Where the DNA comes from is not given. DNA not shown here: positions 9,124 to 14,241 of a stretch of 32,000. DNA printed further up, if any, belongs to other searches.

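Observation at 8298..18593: Giant-gene cassette: 1438-aa protein, 50-aa lipoprotein and 1605-aa secreted hyperacidic protein, packed head-to-tail into holA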

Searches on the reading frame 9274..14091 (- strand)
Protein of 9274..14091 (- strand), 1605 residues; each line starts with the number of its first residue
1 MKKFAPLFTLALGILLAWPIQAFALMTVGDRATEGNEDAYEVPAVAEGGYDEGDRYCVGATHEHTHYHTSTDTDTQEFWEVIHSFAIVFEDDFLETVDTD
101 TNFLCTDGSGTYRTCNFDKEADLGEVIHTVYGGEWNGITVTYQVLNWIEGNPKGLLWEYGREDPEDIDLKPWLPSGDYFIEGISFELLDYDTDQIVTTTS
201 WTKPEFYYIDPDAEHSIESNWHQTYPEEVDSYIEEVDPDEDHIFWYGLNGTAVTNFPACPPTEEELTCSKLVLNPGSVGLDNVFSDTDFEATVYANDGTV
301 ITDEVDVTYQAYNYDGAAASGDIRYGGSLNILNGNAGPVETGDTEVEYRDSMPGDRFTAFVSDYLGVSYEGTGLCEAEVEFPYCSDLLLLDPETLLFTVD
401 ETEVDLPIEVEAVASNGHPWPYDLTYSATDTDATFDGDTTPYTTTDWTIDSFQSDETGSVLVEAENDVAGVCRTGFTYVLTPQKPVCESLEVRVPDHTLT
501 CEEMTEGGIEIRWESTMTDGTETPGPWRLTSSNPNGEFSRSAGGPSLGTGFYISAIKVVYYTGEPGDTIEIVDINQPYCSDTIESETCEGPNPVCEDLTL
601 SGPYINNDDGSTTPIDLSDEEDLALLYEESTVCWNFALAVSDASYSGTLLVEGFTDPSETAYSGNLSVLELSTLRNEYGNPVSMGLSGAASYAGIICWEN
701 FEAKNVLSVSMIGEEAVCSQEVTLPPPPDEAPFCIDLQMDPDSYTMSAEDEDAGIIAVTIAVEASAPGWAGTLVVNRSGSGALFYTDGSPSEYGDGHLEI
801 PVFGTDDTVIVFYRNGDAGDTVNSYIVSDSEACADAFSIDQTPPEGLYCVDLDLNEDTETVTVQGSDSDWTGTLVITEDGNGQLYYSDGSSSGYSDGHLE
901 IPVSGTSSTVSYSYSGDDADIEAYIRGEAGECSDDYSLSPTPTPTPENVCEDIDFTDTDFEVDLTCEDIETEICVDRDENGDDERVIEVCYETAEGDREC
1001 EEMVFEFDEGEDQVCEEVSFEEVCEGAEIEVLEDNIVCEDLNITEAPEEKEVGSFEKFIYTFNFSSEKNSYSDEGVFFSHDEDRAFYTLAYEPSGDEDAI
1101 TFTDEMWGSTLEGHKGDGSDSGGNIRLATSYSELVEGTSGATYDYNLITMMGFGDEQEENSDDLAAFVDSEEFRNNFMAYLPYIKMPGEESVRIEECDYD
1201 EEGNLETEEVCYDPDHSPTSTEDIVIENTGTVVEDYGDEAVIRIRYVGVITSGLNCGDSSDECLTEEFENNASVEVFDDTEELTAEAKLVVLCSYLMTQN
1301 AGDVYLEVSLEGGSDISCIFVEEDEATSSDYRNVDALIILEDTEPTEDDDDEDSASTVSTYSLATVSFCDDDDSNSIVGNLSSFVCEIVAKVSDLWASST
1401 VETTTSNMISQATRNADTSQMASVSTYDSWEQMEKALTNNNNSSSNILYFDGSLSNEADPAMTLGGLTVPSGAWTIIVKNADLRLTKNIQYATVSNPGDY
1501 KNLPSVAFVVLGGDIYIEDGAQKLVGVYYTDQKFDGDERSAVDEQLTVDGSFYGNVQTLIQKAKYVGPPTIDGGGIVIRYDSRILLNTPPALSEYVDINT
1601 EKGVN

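Call 7: search_protein_families(library=pfam, proteins=[window:9274-14091:-], max_evalue=1)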
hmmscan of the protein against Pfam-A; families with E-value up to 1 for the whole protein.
window:9274-14091:- (1605 aa): 0 families

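Call 8: search_protein_families(library=ncbifam, proteins=[window:9274-14091:-], max_evalue=1)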
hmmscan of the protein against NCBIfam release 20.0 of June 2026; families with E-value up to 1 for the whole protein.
window:9274-14091:- (1605 aa): 1 family
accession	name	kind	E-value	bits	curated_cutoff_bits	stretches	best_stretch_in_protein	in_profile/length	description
TIGR04393.1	rpt_T5SS_PEPC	repeat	0.01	15.9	23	1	860-889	13-44/49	T5SS/PEP-CTERM-associated repeat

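Call 12: find_homologous_proteins(query=window:9274-14091:-)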
Query window:9274-14091:- (1605 aa): 10 proteins with E <= 0.001 among 8000 candidates.
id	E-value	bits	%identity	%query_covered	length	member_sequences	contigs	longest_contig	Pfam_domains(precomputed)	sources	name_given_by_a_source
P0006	0.0e+0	3667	100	100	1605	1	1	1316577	-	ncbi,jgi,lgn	ncbi:MAG: hypothetical protein WC777_04790 [Candidatus Gracilibacteria bacterium]|jgi:hypothetical p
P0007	0.0e+0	2005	58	100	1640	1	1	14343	-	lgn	-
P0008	0.0e+0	1834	55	98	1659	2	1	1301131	-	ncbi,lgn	ncbi:MAG: hypothetical protein AAB383_00420 [Patescibacteria group bacterium]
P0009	0.0e+0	1828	54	100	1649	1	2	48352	-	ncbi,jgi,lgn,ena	ncbi:MAG: hypothetical protein WC924_02170 [Candidatus Gracilibacteria bacterium]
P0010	0.0e+0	1726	53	100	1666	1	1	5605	-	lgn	-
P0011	0.0e+0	1702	53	99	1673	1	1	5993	-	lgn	-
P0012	0.0e+0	1698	52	100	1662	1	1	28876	-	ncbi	-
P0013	0.0e+0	1470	42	71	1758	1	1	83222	-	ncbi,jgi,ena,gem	ncbi:MAG: hypothetical protein WC897_03935 [Candidatus Gracilibacteria bacterium]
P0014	0.0e+0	1123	41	51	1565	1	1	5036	-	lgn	-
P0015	0.0e+0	1013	40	96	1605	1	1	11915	-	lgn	-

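Call 14: find_encoding_contigs(protein=P0008, flank=10000, max_places=2)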
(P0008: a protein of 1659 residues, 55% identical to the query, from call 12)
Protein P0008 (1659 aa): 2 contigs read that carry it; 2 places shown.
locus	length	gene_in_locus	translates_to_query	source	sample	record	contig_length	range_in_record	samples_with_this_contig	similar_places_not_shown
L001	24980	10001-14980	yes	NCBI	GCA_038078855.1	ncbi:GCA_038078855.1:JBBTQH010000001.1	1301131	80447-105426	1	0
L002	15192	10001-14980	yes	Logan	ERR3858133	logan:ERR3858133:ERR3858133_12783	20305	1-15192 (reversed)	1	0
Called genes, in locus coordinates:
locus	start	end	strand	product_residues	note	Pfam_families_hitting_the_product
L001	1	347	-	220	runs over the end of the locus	PF01509:TruB_N, PF16198:TruB_C_2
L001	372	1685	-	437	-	PF08245:Mur_ligase_M, PF02875:Mur_ligase_C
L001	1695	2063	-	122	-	PF01687:Flavokinase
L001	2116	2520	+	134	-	-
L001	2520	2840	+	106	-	-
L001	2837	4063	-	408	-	PF04932:Wzy_C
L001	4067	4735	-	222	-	PF00121:TIM, PF05690:ThiG (weak)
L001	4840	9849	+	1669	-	-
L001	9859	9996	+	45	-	-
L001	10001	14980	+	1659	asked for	-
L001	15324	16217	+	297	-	-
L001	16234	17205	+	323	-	PF06144:DNA_pol3_delta, PF21694:DNA_pol3_delta_C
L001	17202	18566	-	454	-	PF03951:Gln-synt_N, PF00120:Gln-synt_C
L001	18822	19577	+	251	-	PF01978:TrmB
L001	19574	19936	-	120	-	PF01519:DUF16 (faint), PF11083:Relaxase_C (faint), PF20667:Sec10_N (faint), PF16526:CLZ (weak)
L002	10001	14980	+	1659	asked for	-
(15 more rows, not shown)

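Call 15: find_encoding_contigs(protein=P0013, flank=10000, max_places=2)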
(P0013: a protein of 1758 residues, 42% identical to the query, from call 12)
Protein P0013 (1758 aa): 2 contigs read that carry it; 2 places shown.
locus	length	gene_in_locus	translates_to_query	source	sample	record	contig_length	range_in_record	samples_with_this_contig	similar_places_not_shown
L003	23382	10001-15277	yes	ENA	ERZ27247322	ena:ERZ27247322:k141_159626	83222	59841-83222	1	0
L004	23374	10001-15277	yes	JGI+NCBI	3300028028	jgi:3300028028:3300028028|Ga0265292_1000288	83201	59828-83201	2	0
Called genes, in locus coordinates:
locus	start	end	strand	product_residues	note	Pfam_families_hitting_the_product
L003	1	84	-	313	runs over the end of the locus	-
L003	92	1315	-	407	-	PF08245:Mur_ligase_M, PF02875:Mur_ligase_C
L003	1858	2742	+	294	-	-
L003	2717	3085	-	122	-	PF01687:Flavokinase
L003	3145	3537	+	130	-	-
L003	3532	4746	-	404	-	PF04932:Wzy_C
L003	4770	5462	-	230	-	PF00121:TIM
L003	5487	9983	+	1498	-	-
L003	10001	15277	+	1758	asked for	-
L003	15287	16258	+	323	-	PF06144:DNA_pol3_delta, PF21694:DNA_pol3_delta_C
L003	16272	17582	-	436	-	PF03951:Gln-synt_N, PF00120:Gln-synt_C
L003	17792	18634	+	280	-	PF01978:TrmB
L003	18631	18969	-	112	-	-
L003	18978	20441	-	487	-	PF01425:Amidase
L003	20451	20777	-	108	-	PF02686:GatC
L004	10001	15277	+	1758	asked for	-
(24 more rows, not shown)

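Call 18: find_encoding_contigs(protein=P0009, flank=10000, max_places=1)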
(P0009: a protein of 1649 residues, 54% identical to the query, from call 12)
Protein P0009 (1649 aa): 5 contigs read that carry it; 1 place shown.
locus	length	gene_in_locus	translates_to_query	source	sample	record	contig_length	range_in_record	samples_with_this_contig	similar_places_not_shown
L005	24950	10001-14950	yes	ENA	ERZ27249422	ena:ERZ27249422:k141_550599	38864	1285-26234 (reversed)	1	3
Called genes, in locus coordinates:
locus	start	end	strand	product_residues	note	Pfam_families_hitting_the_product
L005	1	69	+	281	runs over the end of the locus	PF02129:Peptidase_S15 (faint), PF00561:Abhydrolase_1 (faint), PF12146:Hydrolase_4 (weak)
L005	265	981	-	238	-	PF01509:TruB_N, PF16198:TruB_C_2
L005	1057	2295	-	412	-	PF08245:Mur_ligase_M, PF02875:Mur_ligase_C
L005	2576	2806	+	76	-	-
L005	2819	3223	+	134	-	-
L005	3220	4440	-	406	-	PF04932:Wzy_C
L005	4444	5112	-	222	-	PF00121:TIM, PF05690:ThiG (weak)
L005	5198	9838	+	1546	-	-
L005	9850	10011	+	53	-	-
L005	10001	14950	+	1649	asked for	-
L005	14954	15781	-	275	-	-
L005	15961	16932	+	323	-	PF06144:DNA_pol3_delta, PF21694:DNA_pol3_delta_C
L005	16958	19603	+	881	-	PF00395:SLH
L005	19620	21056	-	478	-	PF03951:Gln-synt_N, PF00120:Gln-synt_C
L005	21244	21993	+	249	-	PF01978:TrmB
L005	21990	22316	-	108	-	-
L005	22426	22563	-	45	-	-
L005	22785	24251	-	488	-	PF01425:Amidase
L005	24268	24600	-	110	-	PF02686:GatC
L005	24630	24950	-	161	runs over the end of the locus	PF02498:Bro-N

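Call 19: find_encoding_contigs(protein=P0012, flank=10000, max_places=1)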
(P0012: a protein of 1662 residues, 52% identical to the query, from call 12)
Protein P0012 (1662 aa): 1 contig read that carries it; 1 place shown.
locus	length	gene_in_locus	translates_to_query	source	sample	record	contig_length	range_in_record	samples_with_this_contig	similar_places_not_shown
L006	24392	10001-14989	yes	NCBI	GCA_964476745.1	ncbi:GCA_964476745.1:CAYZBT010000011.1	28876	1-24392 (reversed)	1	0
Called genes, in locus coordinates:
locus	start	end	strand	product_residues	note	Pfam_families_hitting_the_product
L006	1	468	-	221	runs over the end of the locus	PF01509:TruB_N, PF16198:TruB_C_2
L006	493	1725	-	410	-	PF08245:Mur_ligase_M, PF02875:Mur_ligase_C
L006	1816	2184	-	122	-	PF01687:Flavokinase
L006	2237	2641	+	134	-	-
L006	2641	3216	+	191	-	-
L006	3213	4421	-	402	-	PF04932:Wzy_C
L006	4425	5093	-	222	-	PF00121:TIM, PF05690:ThiG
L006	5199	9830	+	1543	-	-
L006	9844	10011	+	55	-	-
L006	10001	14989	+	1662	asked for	-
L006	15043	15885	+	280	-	PF13672:PP2C_2 (faint)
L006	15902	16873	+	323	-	PF06144:DNA_pol3_delta, PF21694:DNA_pol3_delta_C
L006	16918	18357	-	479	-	PF03951:Gln-synt_N, PF00120:Gln-synt_C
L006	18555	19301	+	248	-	PF01978:TrmB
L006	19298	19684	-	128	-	-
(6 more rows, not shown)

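Call 20: search_solved_structures(query=window:9274-14091:-, max_evalue=1)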
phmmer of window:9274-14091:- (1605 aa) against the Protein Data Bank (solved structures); distinct sequences matched with E-value up to 1: 1.
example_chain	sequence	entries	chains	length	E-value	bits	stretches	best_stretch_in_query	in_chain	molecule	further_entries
8esq_f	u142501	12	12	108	0.72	10.4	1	1183-1249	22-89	60S ribosomal protein L33-B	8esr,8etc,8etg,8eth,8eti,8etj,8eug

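Call 45: search_solved_structures(query=A1, max_evalue=10)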
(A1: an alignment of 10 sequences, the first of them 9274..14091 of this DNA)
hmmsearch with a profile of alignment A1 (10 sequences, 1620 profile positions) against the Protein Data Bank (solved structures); distinct sequences matched with E-value up to 10: 0.

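Call 101: search_protein_families(library=padloc, proteins=[window:9274-14091:-], max_evalue=0.1)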
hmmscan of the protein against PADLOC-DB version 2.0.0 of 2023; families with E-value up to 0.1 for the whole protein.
window:9274-14091:- (1605 aa): 0 families

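Call 102: search_protein_families(library=phrogs, proteins=[window:9274-14091:-], max_evalue=0.1)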
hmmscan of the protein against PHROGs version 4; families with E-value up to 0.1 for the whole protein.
window:9274-14091:- (1605 aa): 0 families
